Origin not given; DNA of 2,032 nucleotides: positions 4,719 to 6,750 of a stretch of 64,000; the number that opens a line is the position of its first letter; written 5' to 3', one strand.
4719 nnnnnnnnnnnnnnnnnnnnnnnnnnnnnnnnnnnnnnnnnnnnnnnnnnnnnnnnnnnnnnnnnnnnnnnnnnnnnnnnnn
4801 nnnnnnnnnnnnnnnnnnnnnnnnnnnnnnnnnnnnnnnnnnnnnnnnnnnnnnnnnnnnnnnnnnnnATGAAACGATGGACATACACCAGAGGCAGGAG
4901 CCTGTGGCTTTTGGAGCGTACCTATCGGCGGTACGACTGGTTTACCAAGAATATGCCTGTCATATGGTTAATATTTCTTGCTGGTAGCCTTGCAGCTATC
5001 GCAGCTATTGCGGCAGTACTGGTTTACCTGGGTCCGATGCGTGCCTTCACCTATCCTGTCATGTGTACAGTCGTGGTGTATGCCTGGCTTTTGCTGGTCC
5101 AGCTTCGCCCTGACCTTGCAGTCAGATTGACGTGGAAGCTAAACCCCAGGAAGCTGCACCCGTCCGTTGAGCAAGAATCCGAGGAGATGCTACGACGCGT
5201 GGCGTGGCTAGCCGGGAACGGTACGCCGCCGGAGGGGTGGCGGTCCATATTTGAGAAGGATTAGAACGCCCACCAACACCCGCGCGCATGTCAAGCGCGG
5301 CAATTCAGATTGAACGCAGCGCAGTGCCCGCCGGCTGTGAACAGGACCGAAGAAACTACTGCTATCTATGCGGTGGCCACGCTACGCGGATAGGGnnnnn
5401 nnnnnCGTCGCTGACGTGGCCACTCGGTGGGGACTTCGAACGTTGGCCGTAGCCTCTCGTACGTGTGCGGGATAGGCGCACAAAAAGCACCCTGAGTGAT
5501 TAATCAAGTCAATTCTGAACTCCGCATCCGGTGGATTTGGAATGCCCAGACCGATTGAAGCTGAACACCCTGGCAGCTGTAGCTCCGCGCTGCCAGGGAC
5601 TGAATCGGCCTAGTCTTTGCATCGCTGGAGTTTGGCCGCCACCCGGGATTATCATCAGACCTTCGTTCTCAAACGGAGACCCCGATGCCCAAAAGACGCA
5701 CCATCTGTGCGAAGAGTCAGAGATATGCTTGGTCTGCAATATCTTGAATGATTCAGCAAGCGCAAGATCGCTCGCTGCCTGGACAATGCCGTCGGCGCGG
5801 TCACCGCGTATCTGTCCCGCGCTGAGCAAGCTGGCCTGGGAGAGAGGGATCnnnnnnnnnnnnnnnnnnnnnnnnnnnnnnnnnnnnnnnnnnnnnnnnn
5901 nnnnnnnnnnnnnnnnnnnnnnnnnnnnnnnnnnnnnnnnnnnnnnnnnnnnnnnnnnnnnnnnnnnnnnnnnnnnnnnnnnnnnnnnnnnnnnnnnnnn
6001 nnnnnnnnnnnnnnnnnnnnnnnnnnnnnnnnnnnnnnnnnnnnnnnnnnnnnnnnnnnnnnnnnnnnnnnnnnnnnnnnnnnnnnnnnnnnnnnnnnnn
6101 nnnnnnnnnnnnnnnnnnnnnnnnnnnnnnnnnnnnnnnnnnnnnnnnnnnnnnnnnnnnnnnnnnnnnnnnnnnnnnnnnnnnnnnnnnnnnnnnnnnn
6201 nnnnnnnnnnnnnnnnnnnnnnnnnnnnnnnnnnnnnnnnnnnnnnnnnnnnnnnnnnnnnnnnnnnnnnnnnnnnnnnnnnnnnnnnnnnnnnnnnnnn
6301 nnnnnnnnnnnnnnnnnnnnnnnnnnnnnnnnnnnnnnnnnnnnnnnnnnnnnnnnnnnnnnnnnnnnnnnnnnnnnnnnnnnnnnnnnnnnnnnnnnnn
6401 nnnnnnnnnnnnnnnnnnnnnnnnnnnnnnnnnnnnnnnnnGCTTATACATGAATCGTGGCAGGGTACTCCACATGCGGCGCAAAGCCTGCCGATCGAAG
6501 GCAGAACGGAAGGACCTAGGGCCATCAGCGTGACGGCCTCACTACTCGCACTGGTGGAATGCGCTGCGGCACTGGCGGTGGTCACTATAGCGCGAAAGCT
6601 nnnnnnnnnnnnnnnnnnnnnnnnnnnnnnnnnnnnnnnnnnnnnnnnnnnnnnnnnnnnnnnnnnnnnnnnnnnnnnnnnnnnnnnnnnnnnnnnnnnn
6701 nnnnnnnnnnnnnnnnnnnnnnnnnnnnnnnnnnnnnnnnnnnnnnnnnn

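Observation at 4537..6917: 276-nt direct duplication of the nadA 3' end brackets a 2-kb insert: footprint of a decayed integrated element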

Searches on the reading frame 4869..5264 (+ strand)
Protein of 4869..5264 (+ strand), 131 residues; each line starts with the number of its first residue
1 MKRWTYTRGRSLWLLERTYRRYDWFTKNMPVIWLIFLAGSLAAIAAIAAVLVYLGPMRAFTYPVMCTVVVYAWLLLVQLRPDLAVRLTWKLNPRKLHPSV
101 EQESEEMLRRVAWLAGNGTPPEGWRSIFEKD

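Call 8: search_protein_families(library=pfam, proteins=[window:4869-5264:+], max_evalue=0.1)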
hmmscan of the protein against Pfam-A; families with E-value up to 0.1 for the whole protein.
window:4869-5264:+ (131 aa): 0 families

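Call 14: find_homologous_proteins(query=window:4869-5264:+, max_evalue=0.01)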
Query window:4869-5264:+ (131 aa): 3 proteins with E <= 0.01 among 309 candidates.
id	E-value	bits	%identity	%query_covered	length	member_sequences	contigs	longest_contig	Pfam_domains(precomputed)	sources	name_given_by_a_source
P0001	1.3e-72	260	99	89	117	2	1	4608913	-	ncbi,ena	-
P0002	6.7e-57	209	80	89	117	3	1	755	-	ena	-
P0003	3.2e-31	126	54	94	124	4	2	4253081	-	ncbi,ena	-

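Call 15: find_encoding_contigs(protein=P0001, flank=10000, max_places=6)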
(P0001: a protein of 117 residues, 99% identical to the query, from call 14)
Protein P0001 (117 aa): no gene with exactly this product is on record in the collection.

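Call 16: find_encoding_contigs(protein=P0003, flank=10000, max_places=6)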
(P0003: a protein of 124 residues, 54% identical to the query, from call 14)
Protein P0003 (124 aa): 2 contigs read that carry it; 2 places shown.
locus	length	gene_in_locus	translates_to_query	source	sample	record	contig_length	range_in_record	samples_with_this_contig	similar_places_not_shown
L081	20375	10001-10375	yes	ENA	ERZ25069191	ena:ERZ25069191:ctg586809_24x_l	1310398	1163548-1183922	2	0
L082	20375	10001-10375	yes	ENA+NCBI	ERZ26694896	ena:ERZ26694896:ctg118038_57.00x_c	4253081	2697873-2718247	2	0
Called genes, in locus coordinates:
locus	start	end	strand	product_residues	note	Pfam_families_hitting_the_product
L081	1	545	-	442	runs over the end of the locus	-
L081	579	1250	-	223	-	PF00535:Glycos_transf_2, PF13641:Glyco_tranf_2_3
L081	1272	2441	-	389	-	PF00162:PGK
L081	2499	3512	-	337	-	PF00044:Gp_dh_N, PF02800:Gp_dh_C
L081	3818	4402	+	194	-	PF13424:TPR_12 (weak)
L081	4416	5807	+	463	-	PF00072:Response_reg, PF01078:Mg_chelatase (faint), PF00158:Sigma54_activat, PF14532:Sigma54_activ_2, PF25601:AAA_lid_14, PF02954:HTH_8 (weak)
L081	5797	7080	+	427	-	-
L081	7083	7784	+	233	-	PF00005:ABC_tran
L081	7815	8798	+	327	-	PF02445:NadA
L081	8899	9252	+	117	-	-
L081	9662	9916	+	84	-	-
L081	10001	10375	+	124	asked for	-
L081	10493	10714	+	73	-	-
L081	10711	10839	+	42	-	-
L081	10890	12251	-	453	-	-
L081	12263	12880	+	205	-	PF02190:LON_substr_bdg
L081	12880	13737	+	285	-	PF00753:Lactamase_B, PF23023:Anti-Pycsar_Apyc1 (weak)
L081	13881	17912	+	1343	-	PF01364:Peptidase_C25, PF13860:FlgD_ig (weak)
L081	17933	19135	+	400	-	PF19572:PorV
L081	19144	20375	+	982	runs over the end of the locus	-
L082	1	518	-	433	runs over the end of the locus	-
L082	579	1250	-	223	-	PF00535:Glycos_transf_2, PF13641:Glyco_tranf_2_3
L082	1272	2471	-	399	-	PF00162:PGK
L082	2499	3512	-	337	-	PF00044:Gp_dh_N, PF02800:Gp_dh_C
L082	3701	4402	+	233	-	PF13424:TPR_12 (weak)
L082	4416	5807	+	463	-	PF00072:Response_reg, PF01078:Mg_chelatase (faint), PF00158:Sigma54_activat, PF14532:Sigma54_activ_2, PF25601:AAA_lid_14, PF02954:HTH_8 (weak)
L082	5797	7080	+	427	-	-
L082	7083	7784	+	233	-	PF00005:ABC_tran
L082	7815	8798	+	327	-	PF02445:NadA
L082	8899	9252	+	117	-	-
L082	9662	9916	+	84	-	-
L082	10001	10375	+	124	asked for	-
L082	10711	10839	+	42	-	-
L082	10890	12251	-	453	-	-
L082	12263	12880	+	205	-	PF02190:LON_substr_bdg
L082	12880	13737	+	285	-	PF00753:Lactamase_B, PF23023:Anti-Pycsar_Apyc1 (weak)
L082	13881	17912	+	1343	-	PF01364:Peptidase_C25, PF13860:FlgD_ig (weak)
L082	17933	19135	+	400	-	PF03349:Toluene_X (faint), PF19572:PorV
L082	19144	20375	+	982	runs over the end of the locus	-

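Call 17: find_encoding_contigs(protein=P0002, flank=10000, max_places=6)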
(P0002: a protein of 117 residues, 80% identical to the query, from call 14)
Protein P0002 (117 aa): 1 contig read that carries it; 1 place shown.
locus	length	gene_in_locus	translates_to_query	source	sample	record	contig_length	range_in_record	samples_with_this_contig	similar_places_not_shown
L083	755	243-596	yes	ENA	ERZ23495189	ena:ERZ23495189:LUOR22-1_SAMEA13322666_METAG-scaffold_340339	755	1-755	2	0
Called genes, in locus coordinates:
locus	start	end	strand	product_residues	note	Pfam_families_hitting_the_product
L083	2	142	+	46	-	?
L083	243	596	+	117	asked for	-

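Call 26: find_related_loci(query=A1, collection=viral_contigs, flank=10000)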
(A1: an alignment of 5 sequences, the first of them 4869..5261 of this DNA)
Query A1 (131 aa) in viral_contigs; peptide patterns used: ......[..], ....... (x = any residue, [..] = any of these).
41 stretches matched a pattern, but none encodes a relative of the query by tblastn (E <= 1e-3).

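Call 42: search_protein_families(library=ncbifam, proteins=[window:4869-5261:+], max_evalue=1)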
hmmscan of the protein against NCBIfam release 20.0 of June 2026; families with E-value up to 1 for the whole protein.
window:4869-5261:+ (131 aa): 1 family
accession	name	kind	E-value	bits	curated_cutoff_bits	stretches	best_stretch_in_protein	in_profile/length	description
NF033556.1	MerTP_fusion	equivalog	0.18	11.4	180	1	41-74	21-54/186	mercuric transport protein MerTP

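Call 49: search_protein_representatives(alignment_id=A3)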
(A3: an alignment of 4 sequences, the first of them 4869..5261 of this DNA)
Query: 4 sequences, 131 profile positions. Proteins with E-value up to 0.001 (for the whole library): 8; up to 1e-10: 4; up to 1e-30: 2. The best 8 are listed.
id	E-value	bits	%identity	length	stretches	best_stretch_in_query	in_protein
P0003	1.8e-66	238.3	-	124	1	1-123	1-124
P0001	2.7e-63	228.0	-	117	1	15-131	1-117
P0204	4.7e-14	68.8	-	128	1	1-124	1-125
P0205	1.5e-12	63.9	-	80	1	70-123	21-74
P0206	6.4e-09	52.1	-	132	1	6-122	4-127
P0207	1.8e-05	41.0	-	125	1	6-117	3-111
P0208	8.7e-05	38.8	-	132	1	5-122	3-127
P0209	9.7e-04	35.4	-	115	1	7-123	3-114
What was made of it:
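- No genome is known in which X natively follows nadA (calls 14, 49).
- Tried and rejected: X family: only 3 clusters in the 5.8-billion-protein search and 8 hits in the exhaustive profile search (calls 14, 49).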

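Call 51: find_encoding_contigs(protein=P0204, flank=8000, max_places=3)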
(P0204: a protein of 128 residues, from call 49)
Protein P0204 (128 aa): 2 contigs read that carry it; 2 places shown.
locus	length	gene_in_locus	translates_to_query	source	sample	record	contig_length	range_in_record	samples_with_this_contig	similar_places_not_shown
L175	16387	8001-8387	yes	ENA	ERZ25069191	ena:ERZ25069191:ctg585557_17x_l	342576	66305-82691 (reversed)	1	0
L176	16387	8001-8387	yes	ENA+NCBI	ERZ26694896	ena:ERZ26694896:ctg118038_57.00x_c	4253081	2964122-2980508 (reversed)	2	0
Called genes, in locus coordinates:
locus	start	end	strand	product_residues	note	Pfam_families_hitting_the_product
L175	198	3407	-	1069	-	PF15902:Sortilin-Vps10 (faint), PF25852:DUF6242_C (faint), PF02012:BNR (faint), PF18962:Por_Secre_tail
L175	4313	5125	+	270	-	PF13649:Methyltransf_25 (weak), PF08241:Methyltransf_11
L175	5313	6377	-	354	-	PF13565:HTH_32 (weak), PF00665:rve, PF13683:rve_3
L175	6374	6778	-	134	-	PF01527:HTH_Tnp_1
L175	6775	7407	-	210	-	-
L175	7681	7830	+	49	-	-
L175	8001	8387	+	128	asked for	-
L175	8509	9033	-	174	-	-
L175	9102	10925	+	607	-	PF26314:MptA_B_family, PF05148:Methyltransf_8 (weak), PF13489:Methyltransf_23, PF08241:Methyltransf_11, PF13649:Methyltransf_25 (weak), PF13847:Methyltransf_31 (weak)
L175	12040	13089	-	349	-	PF01370:Epimerase, PF04321:RmlD_sub_bind (faint), PF16363:GDP_Man_Dehyd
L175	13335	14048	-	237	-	PF01370:Epimerase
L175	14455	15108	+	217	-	PF00535:Glycos_transf_2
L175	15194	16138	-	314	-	PF01745:IPT, PF01715:IPPT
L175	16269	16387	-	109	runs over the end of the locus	PF00581:Rhodanese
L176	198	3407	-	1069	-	PF15902:Sortilin-Vps10 (faint), PF25852:DUF6242_C (faint), PF02012:BNR (faint), PF18962:Por_Secre_tail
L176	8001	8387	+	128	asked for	-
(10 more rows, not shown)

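Call 53: find_encoding_contigs(protein=P0205, flank=8000, max_places=3)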
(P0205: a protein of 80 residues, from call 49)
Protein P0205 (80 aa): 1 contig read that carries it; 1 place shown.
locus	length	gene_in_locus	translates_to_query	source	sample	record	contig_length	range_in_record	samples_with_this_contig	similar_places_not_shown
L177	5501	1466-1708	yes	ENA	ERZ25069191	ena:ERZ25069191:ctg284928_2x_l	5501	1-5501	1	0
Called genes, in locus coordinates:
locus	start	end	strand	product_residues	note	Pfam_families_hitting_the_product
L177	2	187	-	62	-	?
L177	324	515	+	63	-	-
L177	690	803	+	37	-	-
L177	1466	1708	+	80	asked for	-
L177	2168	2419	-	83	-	-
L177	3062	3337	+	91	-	-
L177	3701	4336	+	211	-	-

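Call 54: find_encoding_contigs(protein=P0206, flank=8000, max_places=3)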
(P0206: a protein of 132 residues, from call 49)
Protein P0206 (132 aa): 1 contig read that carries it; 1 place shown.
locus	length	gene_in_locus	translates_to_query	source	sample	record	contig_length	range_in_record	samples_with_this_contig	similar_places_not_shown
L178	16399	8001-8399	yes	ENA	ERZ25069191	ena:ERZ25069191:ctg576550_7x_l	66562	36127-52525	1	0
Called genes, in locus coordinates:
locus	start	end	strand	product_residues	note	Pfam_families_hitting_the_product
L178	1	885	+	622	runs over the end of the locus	PF00884:Sulfatase, PF16347:SGSH_C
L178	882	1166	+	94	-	-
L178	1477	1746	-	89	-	PF01695:IstB_IS21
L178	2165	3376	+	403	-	-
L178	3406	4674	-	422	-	PF17170:DUF5128 (weak)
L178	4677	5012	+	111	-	PF05598:DUF772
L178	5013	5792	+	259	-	PF01609:DDE_Tnp_1, PF13751:DDE_Tnp_1_6 (weak)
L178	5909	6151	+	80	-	-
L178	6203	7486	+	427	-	PF14690:Zn_ribbon_ISL3, PF13542:HTH_Tnp_ISL3, PF01610:DDE_Tnp_ISL3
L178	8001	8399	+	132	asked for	-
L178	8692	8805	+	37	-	-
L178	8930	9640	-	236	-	-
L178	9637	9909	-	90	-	PF18962:Por_Secre_tail, PF13860:FlgD_ig (weak)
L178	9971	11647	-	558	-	-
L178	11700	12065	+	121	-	-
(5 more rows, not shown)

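Call 70: search_protein_families(library=phrogs, proteins=[window:4869-5261:+, P0204, P0206], max_evalue=0.1)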
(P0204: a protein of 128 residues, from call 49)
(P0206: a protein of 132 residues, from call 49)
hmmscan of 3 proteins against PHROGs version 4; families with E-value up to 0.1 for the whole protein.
window:4869-5261:+ (131 aa): 0 families

P0204 (128 aa): 0 families

P0206 (132 aa): 2 families
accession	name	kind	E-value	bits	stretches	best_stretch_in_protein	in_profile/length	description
phrog_6534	-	unknown function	0.017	16.6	1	7-64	27-81/122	-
phrog_12850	-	unknown function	0.04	14.7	1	39-64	23-48/59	-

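Call 71: search_protein_families(library=padloc, proteins=[window:4869-5261:+, P0204], max_evalue=0.01)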
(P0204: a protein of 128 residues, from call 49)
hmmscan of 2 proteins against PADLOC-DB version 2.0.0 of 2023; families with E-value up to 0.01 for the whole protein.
window:4869-5261:+ (131 aa): 0 families

P0204 (128 aa): 0 families

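Call 80: predict_structure(alignment_id=A3)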
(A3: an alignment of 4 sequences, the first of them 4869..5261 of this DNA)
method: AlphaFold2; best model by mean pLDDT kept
length: 131 residues; sequences in the alignment: 4
mean_pLDDT: 67.4   pTM: 0.47
mean pLDDT of the five models: 67.4, 65.3, 63.5, 61.8, 55.3
residues with pLDDT >= 90: 0; 70-90: 61; 50-70: 59; < 50: 11
segments of 3 or more residues with pLDDT < 50: 124-131
pLDDT, mean of each block of 10 residues (from residue 1): 59 72 76 82 74 58 74 76 69 58 69 64 47 36
secondary structure, 60 per line:
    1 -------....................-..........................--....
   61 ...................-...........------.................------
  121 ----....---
elements in order: H8-27 H29-54 H57-79 H81-91 H98-114 H125-128
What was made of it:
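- Checked: AlphaFold predicts an all-helical protein at low confidence (call 80).
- Tried and rejected: The AlphaFold model has low confidence (pLDDT 67, all helical; call 80), so no fold search was run.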

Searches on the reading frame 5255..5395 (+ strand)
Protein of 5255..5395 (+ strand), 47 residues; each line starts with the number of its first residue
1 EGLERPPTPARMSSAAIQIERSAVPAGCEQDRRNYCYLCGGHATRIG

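Call 75: search_protein_families(library=pfam, proteins=[window:5255-5395:+], max_evalue=1)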
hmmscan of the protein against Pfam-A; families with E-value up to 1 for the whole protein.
seq(47 aa): 0 families

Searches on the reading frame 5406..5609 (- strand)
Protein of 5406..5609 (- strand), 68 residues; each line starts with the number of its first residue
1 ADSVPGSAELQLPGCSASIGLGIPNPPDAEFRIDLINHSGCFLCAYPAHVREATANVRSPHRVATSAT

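Call 75: search_protein_families(library=pfam, proteins=[window:5406-5609:-], max_evalue=1)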
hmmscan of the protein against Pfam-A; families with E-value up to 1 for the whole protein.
seq(68 aa): 0 families
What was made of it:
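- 5265..5694 (.): Spacer A: no recognisable coding remnant, diverging at the highest (apparently neutral) rate. No Pfam hits (call 75).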

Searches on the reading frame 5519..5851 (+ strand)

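Call 75: search_protein_families(library=pfam, proteins=[window:5519-5851:+], max_evalue=1)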
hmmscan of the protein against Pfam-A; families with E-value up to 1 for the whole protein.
seq(111 aa): 1 family
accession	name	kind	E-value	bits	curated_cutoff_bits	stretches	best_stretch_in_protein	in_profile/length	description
PF18694.6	TDP-43_N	-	0.26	11.7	27.1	1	4-28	12-38/74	TAR DNA-binding protein 43, N-terminal domain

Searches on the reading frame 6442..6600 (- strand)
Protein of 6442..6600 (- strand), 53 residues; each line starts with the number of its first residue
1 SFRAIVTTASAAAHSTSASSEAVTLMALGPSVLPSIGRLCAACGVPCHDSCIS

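Call 75: search_protein_families(library=pfam, proteins=[window:6442-6600:-], max_evalue=1)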
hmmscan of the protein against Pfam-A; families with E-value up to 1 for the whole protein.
seq(53 aa): 1 family
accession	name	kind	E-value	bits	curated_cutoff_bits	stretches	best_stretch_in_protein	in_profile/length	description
PF13922.11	PHD_3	-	0.1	13.2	25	1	39-53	44-58/68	PHD domain of transcriptional enhancer, Asx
